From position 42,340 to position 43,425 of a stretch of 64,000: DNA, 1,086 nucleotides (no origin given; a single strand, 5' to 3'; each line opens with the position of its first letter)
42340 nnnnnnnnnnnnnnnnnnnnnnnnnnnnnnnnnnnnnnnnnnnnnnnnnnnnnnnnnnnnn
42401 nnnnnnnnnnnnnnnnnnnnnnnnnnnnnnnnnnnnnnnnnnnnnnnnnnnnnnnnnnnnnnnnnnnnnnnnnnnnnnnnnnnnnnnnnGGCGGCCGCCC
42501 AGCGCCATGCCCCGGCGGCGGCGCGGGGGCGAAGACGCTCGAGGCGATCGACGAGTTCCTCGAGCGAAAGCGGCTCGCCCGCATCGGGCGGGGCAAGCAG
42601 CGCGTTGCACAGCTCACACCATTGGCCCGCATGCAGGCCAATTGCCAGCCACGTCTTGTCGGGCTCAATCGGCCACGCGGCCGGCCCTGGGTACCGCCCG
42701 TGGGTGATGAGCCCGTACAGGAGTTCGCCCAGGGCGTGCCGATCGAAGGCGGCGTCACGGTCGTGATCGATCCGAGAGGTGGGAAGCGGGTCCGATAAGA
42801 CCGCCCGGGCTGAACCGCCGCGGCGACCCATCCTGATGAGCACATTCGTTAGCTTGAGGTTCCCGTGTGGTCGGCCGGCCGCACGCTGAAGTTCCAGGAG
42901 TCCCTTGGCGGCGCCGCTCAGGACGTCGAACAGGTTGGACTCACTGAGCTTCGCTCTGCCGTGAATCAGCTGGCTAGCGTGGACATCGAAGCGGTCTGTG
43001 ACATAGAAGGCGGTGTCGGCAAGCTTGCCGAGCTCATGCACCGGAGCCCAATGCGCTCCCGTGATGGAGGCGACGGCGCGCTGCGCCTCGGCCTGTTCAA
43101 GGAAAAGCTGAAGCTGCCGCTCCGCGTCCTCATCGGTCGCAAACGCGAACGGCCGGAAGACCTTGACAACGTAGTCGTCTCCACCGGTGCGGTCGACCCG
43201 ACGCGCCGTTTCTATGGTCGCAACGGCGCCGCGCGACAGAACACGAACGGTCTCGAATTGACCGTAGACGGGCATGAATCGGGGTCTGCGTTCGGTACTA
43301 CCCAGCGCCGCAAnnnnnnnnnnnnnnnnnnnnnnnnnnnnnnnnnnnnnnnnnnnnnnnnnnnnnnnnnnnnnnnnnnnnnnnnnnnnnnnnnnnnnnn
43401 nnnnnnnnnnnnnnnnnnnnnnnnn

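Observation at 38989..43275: PpkA-position kinase has HGN instead of HRD, plus a giant periplasmic domain ending in an FGE-sulfatase-like fold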

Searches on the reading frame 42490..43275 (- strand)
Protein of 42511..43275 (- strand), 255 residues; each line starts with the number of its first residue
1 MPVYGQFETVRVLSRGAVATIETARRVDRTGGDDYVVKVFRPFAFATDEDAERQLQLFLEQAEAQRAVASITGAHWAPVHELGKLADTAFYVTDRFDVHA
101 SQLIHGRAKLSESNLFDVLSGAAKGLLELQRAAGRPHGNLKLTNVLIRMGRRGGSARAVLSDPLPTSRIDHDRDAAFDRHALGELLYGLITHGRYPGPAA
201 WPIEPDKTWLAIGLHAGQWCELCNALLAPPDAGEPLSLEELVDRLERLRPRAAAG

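Call 8: search_solved_structures(query=window:42511-43275:-, max_evalue=10, show_alignments=3)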
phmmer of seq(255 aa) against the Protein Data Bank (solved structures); distinct sequences matched with E-value up to 10: 6.
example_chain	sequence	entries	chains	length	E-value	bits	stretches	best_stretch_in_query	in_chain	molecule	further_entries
5cwd_A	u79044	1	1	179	0.44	13.2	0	108-137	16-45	Designed helical repeat protein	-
3txo_A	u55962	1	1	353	1.1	12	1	6-53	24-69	Protein kinase C eta type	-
8fp1_A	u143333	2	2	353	1.1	12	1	6-53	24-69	Protein kinase C eta type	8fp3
3ci0_K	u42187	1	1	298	1.1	11.9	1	197-249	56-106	Pseudopilin GspK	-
5eox_A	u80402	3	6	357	1.1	11.9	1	13-84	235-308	Type 4 fimbrial biogenesis protein PilM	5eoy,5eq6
5eou_A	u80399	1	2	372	1.2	11.8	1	13-84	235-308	Type 4 fimbrial biogenesis protein PilM,Type 4 fimbrial biogenesis protein PilN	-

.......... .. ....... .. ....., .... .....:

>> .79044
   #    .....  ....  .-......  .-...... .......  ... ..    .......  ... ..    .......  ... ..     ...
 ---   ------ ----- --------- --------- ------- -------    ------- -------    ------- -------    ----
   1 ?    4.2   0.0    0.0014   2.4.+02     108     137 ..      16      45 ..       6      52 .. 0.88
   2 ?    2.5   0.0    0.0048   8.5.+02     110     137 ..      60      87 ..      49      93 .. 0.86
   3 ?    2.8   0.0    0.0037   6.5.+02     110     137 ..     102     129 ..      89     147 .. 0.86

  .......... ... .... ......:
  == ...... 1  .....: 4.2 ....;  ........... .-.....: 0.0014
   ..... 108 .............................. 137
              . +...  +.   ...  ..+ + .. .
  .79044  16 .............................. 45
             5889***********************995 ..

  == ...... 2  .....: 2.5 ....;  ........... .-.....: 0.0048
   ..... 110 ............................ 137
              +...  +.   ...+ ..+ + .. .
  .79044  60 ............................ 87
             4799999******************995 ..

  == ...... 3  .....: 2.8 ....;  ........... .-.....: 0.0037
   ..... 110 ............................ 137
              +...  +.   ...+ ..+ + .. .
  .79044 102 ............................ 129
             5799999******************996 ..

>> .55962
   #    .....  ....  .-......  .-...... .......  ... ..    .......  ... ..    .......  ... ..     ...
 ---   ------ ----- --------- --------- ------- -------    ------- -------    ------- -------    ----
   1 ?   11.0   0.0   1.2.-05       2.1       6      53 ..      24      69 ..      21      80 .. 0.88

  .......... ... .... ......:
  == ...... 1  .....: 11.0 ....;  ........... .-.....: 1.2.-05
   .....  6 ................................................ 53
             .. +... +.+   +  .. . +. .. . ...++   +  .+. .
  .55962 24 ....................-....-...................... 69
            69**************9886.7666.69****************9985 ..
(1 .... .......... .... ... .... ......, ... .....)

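Call 9: search_protein_families(library=pfam, proteins=[window:42511-43275:-], max_evalue=10)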
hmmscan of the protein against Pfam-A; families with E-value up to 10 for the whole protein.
seq(255 aa): 1 family
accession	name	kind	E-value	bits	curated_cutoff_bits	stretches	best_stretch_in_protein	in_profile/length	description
PF11104.14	PilM_2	-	0.18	11.2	27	1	29-71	237-278/340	Type IV pilus assembly protein PilM;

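Call 15: search_solved_structures(query=A2, max_evalue=10, show_alignments=3)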
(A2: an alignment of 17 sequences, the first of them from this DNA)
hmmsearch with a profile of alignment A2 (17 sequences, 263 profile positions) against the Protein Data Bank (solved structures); distinct sequences matched with E-value up to 10: 325 (the best 60 are shown).
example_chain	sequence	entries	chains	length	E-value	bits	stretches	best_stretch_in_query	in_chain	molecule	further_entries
9ruj_A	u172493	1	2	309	3.9e-06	29.4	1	5-171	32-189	Serine/threonine-protein kinase StkP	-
9ruk_A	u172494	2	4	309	4.5e-06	29.2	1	5-152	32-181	Serine/threonine-protein kinase StkP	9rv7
9ru3_A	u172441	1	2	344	5.9e-06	28.8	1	5-160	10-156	Serine/threonine-protein kinase StkP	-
2gcd_A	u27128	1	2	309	0.0001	24.8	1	8-151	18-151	Serine/threonine-protein kinase TAO2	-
7naa_A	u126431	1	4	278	0.00011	24.7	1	3-164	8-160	Non-specific serine/threonine protein kinase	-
1u5q_A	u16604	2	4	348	0.00014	24.3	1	8-151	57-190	serine/threonine protein kinase TAO2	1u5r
7ctv_A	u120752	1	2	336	0.00017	24.1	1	12-168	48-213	Leucine-rich repeat receptor-like serine/threonine/tyrosine-protein kinase SOBIR1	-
6bdn_A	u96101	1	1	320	0.00053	22.4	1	9-155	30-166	Serine/threonine-protein kinase TAO3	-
9vob_C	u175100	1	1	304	0.0006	22.2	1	5-155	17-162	Misshapen-like kinase 1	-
3fme_A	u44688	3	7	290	0.00088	21.7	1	102-158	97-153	Dual specificity mitogen-activated protein kinase kinase 6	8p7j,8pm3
4oau_C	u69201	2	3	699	0.00095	21.6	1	116-230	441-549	2-5A-dependent ribonuclease | PROTEIN (RNase L)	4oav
4an2_A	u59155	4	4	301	0.0011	21.5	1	100-156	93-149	DUAL SPECIFICITY MITOGEN-ACTIVATED PROTEIN KINASE KINASE 1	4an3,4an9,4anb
3enm_A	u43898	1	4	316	0.0011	21.4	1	102-158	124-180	Dual specificity mitogen-activated protein kinase kinase 6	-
9axh_A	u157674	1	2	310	0.0011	21.4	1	100-155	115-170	Dual specificity mitogen-activated protein kinase kinase 1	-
9axm_A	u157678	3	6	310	0.0011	21.4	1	100-155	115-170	Dual specificity mitogen-activated protein kinase kinase 1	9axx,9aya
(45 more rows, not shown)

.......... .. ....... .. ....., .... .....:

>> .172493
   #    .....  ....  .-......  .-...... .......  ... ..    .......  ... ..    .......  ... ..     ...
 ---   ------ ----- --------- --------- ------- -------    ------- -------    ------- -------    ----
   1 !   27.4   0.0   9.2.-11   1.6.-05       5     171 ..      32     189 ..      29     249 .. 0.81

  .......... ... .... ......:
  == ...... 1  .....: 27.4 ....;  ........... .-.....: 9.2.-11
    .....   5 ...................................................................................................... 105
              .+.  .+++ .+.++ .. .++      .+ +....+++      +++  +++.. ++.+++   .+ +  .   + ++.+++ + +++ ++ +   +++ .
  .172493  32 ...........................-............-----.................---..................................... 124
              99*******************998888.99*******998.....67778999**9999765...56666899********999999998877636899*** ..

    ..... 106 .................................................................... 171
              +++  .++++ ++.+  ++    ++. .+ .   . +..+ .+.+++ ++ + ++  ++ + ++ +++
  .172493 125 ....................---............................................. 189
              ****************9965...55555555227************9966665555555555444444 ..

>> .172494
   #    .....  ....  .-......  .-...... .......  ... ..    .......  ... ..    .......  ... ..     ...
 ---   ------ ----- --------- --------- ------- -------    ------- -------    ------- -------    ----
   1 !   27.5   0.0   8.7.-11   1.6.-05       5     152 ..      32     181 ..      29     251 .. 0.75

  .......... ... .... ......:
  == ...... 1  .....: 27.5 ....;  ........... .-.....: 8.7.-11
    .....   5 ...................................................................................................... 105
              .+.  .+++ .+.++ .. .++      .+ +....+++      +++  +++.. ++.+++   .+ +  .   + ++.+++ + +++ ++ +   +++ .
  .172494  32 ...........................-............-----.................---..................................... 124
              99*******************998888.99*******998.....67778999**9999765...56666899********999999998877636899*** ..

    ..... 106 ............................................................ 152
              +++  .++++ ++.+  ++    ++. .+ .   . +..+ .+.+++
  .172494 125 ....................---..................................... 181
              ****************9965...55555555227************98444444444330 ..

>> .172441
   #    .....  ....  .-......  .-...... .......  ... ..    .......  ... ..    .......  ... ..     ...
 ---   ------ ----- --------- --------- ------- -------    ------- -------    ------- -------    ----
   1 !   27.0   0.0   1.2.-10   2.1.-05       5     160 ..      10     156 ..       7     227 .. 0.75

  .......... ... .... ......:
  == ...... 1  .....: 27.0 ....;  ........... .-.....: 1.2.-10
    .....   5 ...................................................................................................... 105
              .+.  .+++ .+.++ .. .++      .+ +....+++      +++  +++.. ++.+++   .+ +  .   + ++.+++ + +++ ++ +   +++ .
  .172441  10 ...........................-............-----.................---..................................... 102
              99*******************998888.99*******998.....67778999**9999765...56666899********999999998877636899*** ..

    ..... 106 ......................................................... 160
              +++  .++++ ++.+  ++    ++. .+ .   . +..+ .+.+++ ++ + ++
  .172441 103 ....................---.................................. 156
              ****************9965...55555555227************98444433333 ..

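Call 16: search_protein_families(library=pfam, alignment_id=A2, max_evalue=1)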
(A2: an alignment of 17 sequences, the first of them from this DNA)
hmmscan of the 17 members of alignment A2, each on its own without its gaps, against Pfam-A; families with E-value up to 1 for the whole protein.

A. member 1, seq(262 aa): 1 family
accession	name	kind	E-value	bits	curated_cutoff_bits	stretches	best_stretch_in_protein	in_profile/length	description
PF11104.14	PilM_2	-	0.18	11.1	27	1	29-71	237-278/340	Type IV pilus assembly protein PilM;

B. families by the number of members that match (of 17 scanned): 5 families
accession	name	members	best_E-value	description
PF00069.31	Pkinase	3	0.016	Protein kinase domain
PF20192.3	DUF6555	1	0.038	Family of unknown function (DUF6555)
PF13466.11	STAS_2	1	0.092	STAS domain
PF01436.27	NHL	1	0.15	NHL repeat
PF11104.14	PilM_2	1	0.18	Type IV pilus assembly protein PilM;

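Call 23: predict_structure(alignment_id=A2)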
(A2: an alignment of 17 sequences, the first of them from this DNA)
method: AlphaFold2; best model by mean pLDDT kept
length: 262 residues; sequences in the alignment: 17
mean_pLDDT: 93.4   pTM: 0.90
mean pLDDT of the five models: 93.4, 92.8, 92.7, 92.2, 91.1
residues with pLDDT >= 90: 228; 70-90: 22; 50-70: 12; < 50: 0
segments of 3 or more residues with pLDDT < 50: none
pLDDT, mean of each block of 10 residues (from residue 1): 95 94 93 94 95 98 97 93 96 97 95 95 98 96 95 85 97 96 98 95 95 94 96 93 96 61 54
secondary structure, 60 per line:
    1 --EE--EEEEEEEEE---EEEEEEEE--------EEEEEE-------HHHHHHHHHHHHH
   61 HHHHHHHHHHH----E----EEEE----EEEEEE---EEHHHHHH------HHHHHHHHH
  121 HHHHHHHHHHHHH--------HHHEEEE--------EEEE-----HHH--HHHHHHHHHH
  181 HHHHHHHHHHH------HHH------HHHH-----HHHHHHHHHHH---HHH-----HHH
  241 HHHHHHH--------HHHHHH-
elements in order: E7-15 E19-26 E35-40 H48-71 E81-84 E89-94 H100-105 H112-133 E145-148 E157-160 H171-191 H207-210 H216-226 H238-247 H256-261

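Call 27: fold_search(model_id=the predicted structure, library=pdb)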
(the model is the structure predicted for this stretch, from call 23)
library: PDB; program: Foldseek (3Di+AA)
matches with E <= 10: 2000; with E <= 0.001: 1984
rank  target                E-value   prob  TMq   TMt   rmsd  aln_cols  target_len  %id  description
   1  5m07_A                3.6e-10  1.00  0.63  0.66   5.5       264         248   19  Crystal structure of Mycobacterium tuberculosis PknI kinase domain, C20A mutant (released 2017-01-11)
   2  5m09_B                8.3e-10  1.00  0.62  0.66   5.4       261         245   19  Crystal structure of Mycobacterium tuberculosis PknI kinase domain, C20A_R136N double mutant (released 2017-01-11)
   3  5m08_B                9.8e-10  1.00  0.64  0.66   5.5       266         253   19  Crystal structure of Mycobacterium tuberculosis PknI kinase domain, C20A_R136A double mutant (released 2017-01-11)
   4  5m09_A                1.4e-09  1.00  0.62  0.65   5.5       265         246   19  Crystal structure of Mycobacterium tuberculosis PknI kinase domain, C20A_R136N double mutant (released 2017-01-11)
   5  5m07_B                1.7e-09  1.00  0.63  0.67   5.4       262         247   19  Crystal structure of Mycobacterium tuberculosis PknI kinase domain, C20A mutant (released 2017-01-11)
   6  5we8_A                1.8e-09  1.00  0.60  0.58   6.8       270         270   15  Crystal structure of WNK1 in complex with N-{(3R)-1-[(4-chlorophenyl)methyl]pyrrolidin-3-yl}-2-(3-methoxyphenyl)-N-met (released 2017-08-16)
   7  6qat_A                2.1e-09  1.00  0.67  0.68   5.3       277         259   16  Crystal structure of ULK2 in complexed with hesperadin (released 2019-02-27)
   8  8p5j_B                2.4e-09  1.00  0.68  0.67   6.5       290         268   15  Kinase domain of mutant human ULK1 in complex with compound WZ4003 (released 2024-06-05)
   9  4wno                  2.4e-09  1.00  0.67  0.65   7.7       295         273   16  Structure of ULK1 bound to an inhibitor (released 2015-01-14)
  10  4wnp_C                2.7e-09  1.00  0.68  0.65   7.6       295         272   16  Structure of ULK1 bound to a potent inhibitor (released 2015-01-14)
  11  6qas_A                2.8e-09  1.00  0.68  0.65   6.4       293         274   17  Crystal structure of ULK1 in complexed with PF-03814735 (released 2019-02-27)
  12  6yid_A                3.0e-09  1.00  0.64  0.64   5.5       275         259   17  Crystal structure of ULK2 in complex with SBI-0206965 (released 2020-06-17)
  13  6yid_B                3.4e-09  1.00  0.68  0.68   4.9       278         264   16  Crystal structure of ULK2 in complex with SBI-0206965 (released 2020-06-17)
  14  2hw7                  3.4e-09  1.00  0.68  0.66   6.4       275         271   18  Crystal Structure of Mnk2-D228G in complex with Staurosporine (released 2006-08-29)
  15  7mp8                  3.6e-09  1.00  0.68  0.47   6.0       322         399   12  Crystal structure of the cytosolic domain of Tribolium castaneum PINK1 in the non-phosphorylated state (released 2021-12-01)
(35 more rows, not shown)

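Call 36: search_protein_representatives(alignment_id=A2)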
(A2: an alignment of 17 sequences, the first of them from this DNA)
Query: 17 sequences, 263 profile positions. Proteins with E-value up to 0.001 (for the whole library): 10471; up to 1e-10: 1008; up to 1e-30: 743. The best 150 are listed.
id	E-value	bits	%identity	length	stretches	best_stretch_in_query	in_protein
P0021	1.2e-103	362.3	-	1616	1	1-261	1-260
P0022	4.3e-102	357.1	-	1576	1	1-261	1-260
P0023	1.0e-100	352.7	-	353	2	1-260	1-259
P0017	2.7e-100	351.2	-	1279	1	1-262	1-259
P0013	5.1e-100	350.4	-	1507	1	1-262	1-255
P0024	5.1e-100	350.3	-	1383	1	1-262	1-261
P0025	2.6e-98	344.7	-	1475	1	1-262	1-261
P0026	1.3e-97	342.4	-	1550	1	1-257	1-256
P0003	2.6e-97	341.5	-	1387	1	1-262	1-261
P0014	7.5e-97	340.0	-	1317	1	1-256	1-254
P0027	2.2e-96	338.4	-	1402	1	1-257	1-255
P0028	3.6e-96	337.7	-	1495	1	1-262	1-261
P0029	5.4e-96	337.1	-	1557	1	1-262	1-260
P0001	7.9e-95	333.3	-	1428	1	1-262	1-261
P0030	8.1e-95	333.3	-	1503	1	1-261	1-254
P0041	1.2e-89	316.3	-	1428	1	1-259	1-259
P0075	4.9e-81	288.1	-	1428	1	1-252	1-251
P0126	1.1e-73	264.0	-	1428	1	1-255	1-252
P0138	1.9e-71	256.7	-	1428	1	1-255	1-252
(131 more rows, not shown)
